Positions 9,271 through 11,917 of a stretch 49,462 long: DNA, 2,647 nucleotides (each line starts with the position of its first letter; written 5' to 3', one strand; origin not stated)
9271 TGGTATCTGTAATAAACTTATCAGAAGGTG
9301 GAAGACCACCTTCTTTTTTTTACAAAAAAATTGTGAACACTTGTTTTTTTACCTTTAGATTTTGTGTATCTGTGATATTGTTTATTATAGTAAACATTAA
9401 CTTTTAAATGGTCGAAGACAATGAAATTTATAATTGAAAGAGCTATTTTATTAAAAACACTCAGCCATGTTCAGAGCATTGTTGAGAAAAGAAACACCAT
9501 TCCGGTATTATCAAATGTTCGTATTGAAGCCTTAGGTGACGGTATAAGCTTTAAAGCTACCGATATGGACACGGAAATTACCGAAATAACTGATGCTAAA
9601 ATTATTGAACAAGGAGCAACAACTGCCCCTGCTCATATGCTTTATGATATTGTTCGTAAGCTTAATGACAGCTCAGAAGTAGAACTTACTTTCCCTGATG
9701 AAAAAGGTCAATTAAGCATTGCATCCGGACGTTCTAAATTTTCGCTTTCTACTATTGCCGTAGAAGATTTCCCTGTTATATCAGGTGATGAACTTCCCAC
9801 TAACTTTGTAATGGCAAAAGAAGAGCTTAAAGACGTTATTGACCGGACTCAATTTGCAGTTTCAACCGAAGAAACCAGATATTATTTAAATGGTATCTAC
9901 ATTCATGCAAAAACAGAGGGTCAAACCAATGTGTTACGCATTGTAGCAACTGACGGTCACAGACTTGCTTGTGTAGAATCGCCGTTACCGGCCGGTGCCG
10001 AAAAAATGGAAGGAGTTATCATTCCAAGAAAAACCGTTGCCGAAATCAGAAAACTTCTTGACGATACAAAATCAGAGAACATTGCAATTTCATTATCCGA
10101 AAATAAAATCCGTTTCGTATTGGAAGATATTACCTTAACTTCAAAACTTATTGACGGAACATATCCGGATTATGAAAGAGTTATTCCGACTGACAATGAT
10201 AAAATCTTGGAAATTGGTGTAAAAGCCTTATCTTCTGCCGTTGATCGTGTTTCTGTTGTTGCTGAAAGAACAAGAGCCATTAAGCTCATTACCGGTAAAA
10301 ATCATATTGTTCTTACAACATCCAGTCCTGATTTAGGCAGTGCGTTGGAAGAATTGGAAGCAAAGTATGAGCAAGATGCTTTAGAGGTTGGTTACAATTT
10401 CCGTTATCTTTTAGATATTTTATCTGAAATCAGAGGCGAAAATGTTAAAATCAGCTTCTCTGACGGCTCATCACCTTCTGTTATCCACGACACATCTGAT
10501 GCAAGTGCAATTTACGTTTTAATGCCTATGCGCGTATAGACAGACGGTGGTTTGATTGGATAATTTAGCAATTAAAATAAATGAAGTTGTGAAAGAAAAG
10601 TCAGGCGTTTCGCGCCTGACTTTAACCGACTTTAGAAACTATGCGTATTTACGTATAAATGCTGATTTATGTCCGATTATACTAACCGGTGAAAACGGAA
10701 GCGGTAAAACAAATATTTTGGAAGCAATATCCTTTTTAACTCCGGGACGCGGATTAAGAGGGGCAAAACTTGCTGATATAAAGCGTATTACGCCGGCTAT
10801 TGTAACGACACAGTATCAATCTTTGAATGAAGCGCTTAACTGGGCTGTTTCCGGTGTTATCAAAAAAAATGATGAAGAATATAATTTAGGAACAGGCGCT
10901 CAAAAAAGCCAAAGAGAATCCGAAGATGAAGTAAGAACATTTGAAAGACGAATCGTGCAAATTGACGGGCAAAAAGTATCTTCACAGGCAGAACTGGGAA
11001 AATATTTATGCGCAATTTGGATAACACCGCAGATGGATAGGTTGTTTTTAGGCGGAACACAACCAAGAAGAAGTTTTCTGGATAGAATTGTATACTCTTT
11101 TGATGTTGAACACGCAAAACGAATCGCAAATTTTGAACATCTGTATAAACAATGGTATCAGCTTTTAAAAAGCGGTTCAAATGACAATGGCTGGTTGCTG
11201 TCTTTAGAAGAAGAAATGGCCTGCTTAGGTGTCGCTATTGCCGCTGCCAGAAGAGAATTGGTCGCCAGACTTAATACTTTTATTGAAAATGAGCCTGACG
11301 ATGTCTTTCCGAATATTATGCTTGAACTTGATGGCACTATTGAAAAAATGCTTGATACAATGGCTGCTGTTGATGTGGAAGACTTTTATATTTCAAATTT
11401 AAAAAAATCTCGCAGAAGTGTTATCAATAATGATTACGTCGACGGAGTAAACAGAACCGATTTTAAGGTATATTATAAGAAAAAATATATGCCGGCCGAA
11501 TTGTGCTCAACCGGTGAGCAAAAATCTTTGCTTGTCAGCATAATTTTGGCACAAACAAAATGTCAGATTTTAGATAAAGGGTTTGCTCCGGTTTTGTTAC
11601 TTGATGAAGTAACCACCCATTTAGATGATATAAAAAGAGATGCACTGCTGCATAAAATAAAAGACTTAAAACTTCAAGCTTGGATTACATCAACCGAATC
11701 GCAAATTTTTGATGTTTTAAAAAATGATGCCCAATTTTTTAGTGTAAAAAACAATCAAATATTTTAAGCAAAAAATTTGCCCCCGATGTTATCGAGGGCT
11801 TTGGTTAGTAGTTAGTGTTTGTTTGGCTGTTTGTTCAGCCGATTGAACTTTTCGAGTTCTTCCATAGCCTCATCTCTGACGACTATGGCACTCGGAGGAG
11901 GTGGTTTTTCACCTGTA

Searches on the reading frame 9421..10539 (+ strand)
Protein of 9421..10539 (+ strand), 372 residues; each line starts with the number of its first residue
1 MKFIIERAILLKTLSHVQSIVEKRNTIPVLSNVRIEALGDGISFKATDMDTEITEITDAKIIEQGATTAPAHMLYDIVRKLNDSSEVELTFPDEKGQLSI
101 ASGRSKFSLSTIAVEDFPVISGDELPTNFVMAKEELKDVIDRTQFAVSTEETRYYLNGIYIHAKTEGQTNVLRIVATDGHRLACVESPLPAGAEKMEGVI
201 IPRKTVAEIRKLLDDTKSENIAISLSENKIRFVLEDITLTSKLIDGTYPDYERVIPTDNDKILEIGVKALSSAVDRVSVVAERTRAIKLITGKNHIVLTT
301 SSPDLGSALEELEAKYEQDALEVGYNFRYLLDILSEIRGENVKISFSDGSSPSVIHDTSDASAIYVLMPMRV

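Call 8: search_protein_families(library=ncbifam, proteins=[window:9421-10539:+], max_evalue=0.00001)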
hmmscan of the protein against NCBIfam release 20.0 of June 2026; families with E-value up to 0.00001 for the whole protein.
window:9421-10539:+ (372 aa): 3 families
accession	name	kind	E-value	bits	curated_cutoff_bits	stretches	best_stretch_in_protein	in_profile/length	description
TIGR00663.1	dnan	equivalog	8.2e-96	321.1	137.65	1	1-371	1-366/367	DNA polymerase III subunit beta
NF004184.0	PRK05643.3-2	equivalog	5.3e-50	170.4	443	1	1-371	1-374/375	DNA polymerase III subunit beta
NF011508.0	PRK14946.1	equivalog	3.3e-25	89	513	1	1-335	1-330/366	DNA polymerase III subunit beta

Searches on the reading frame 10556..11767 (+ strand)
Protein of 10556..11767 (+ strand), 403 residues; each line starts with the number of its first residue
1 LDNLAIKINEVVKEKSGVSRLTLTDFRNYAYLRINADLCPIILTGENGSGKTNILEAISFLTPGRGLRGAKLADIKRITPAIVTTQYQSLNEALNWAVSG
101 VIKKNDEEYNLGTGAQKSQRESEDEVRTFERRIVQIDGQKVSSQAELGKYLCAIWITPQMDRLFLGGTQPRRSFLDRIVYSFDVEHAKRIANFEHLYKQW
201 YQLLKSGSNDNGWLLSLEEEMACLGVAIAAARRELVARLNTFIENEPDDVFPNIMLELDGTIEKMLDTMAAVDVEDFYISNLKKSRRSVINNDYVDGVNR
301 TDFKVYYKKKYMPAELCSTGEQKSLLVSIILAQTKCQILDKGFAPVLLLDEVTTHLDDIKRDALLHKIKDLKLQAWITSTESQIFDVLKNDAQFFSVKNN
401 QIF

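Call 8: search_protein_families(library=ncbifam, proteins=[window:10556-11767:+], max_evalue=0.00001)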
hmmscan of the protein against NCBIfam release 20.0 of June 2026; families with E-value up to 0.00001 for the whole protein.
window:10556-11767:+ (403 aa): 4 families
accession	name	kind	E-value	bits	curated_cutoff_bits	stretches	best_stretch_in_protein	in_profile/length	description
TIGR00611.2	recf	equivalog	2.5e-60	204.4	172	1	19-380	2-339/339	DNA replication/repair protein RecF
NF010680.0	PRK14079.1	equivalog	5.7e-26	91.3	386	1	19-382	4-328/349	recombination protein F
NF041760.1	PtuA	equivalog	2.6e-08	33.2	500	1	10-59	44-93/524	retron Ec78 anti-phage system effector ATPase PtuA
NF000355.4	ribo_prot_ABC_F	equivalog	1.1e-06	27.9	380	0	314-372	115-164/499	ribosomal protection-like ABC-F family protein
